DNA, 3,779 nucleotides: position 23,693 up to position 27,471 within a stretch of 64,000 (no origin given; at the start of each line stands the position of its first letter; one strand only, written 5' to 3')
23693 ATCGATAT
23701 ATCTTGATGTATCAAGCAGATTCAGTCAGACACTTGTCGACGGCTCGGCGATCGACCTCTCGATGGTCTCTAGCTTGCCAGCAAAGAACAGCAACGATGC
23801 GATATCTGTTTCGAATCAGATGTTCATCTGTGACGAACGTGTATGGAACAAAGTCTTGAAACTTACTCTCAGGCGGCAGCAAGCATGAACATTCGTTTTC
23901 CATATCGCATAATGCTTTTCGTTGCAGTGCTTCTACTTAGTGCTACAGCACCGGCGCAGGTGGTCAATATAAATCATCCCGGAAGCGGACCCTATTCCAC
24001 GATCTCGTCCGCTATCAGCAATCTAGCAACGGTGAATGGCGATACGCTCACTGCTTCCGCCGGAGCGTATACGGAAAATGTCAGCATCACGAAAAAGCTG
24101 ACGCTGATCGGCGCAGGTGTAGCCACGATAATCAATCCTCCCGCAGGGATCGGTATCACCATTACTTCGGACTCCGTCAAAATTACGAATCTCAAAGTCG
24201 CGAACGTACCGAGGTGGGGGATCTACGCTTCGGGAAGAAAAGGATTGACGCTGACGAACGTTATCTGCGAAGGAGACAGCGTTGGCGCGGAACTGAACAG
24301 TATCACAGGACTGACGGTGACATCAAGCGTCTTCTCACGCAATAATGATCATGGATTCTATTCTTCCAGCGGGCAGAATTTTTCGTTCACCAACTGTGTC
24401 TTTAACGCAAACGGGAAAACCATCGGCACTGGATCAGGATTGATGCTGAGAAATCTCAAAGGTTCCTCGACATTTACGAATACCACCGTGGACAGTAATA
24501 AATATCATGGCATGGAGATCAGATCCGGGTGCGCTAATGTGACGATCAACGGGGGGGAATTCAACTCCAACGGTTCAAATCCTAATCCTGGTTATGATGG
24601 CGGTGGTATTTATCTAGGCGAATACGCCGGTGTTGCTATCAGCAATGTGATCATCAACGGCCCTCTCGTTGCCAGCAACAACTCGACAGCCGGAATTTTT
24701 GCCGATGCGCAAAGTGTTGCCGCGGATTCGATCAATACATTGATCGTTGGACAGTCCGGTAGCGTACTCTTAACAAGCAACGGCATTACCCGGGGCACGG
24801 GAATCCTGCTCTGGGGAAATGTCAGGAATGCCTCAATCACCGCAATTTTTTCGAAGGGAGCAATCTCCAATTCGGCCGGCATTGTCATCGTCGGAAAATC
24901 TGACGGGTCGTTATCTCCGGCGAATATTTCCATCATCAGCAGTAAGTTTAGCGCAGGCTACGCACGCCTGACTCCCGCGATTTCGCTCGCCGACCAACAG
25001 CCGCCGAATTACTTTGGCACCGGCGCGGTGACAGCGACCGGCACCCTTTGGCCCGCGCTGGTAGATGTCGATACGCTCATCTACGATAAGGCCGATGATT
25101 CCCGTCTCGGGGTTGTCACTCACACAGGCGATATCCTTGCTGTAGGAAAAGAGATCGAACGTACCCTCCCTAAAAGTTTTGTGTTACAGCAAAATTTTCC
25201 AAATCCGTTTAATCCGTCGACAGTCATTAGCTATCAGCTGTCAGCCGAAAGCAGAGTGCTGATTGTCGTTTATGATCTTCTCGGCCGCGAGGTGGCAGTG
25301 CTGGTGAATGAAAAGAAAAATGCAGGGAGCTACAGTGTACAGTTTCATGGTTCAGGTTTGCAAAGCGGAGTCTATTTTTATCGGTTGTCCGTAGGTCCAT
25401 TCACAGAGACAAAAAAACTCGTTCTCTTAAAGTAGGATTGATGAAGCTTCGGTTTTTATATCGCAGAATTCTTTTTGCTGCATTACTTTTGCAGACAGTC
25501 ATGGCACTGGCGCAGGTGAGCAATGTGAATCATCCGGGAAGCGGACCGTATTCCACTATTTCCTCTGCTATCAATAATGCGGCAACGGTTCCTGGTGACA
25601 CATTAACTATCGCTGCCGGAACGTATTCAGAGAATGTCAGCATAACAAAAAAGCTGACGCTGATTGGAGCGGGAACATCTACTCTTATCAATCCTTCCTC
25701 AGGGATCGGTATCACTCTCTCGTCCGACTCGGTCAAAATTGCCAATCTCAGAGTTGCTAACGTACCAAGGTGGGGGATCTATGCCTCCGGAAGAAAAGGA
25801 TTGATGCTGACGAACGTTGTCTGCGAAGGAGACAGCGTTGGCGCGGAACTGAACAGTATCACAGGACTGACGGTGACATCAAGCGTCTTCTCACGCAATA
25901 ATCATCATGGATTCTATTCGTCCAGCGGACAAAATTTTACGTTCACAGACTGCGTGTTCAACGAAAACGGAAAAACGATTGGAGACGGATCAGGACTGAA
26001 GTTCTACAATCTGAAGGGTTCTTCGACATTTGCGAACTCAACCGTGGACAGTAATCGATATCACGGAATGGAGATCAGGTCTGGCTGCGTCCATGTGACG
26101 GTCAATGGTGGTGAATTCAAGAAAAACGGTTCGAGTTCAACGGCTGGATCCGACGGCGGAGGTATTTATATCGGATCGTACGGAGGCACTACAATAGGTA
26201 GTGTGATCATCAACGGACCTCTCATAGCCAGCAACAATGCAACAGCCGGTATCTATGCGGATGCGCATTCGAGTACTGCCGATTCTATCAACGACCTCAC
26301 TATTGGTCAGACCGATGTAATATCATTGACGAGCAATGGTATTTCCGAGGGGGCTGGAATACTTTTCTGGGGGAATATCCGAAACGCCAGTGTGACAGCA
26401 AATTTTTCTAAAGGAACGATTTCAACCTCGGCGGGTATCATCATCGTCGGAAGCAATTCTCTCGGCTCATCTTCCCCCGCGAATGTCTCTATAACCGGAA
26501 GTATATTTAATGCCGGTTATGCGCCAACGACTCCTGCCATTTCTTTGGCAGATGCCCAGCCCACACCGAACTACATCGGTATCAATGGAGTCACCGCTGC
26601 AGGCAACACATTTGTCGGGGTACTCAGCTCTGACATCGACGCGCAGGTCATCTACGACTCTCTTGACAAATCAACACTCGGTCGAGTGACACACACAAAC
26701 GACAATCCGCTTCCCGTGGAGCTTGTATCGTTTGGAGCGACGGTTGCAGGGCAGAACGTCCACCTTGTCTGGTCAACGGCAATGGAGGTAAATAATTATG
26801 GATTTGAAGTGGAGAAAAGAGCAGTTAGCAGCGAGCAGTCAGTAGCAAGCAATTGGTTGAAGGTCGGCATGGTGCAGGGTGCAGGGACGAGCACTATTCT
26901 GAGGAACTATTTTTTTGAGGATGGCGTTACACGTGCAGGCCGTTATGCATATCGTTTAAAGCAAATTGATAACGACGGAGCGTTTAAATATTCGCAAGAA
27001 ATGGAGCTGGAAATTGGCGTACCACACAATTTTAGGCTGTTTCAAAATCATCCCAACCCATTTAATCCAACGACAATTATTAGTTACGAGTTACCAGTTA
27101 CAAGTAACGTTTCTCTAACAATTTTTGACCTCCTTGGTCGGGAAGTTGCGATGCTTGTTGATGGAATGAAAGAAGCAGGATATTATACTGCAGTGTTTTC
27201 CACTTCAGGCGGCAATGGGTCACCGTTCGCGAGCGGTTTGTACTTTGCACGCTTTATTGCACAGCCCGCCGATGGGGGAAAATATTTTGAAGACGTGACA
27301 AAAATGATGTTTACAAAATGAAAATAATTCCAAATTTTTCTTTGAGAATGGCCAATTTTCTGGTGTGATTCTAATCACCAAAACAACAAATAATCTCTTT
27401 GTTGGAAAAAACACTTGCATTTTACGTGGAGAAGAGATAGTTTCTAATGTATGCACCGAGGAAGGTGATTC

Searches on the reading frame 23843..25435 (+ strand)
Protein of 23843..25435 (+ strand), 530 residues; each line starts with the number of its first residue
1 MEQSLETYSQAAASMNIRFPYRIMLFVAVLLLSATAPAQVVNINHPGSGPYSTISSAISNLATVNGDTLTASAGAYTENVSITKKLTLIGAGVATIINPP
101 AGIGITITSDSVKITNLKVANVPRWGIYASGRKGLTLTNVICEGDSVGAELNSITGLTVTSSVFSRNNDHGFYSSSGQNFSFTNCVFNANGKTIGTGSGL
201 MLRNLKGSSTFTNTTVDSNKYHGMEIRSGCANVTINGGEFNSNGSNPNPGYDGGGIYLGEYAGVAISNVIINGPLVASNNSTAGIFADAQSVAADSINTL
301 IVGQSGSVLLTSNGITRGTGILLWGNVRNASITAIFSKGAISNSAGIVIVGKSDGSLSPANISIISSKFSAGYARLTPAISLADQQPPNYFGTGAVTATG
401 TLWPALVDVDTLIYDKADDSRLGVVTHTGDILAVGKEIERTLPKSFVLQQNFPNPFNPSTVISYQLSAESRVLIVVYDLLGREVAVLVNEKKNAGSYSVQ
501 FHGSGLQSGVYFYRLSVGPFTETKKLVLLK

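Call 97: search_protein_families(library=pfam, proteins=[window:23843-25435:+], max_evalue=0.00001)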
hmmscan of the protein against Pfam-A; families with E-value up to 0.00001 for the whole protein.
window:23843-25435:+ (530 aa): 3 families
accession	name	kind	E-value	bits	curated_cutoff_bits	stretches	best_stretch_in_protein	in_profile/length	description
PF13229.12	Beta_helix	-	1.3e-12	48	25.9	1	104-268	2-155/158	Right handed beta helix region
PF18962.6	Por_Secre_tail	-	6.9e-10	39.5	27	1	452-527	2-74/75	Secretion system C-terminal sorting domain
PF05048.19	NosD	-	2.7e-07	30.7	23.6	1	66-243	7-172/212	Periplasmic copper-binding protein (NosD)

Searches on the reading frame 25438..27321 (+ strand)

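Call 97: search_protein_families(library=pfam, proteins=[window:25438-27321:+], max_evalue=0.00001)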
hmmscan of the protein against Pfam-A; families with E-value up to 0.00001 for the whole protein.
window:25438-27321:+ (627 aa): 2 families
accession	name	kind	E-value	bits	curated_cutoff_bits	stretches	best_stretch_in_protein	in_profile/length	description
PF13229.12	Beta_helix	-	2.6e-11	43.8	25.9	1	87-225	21-156/158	Right handed beta helix region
PF05048.19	NosD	-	3.3e-06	27.1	23.6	1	51-264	5-203/212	Periplasmic copper-binding protein (NosD)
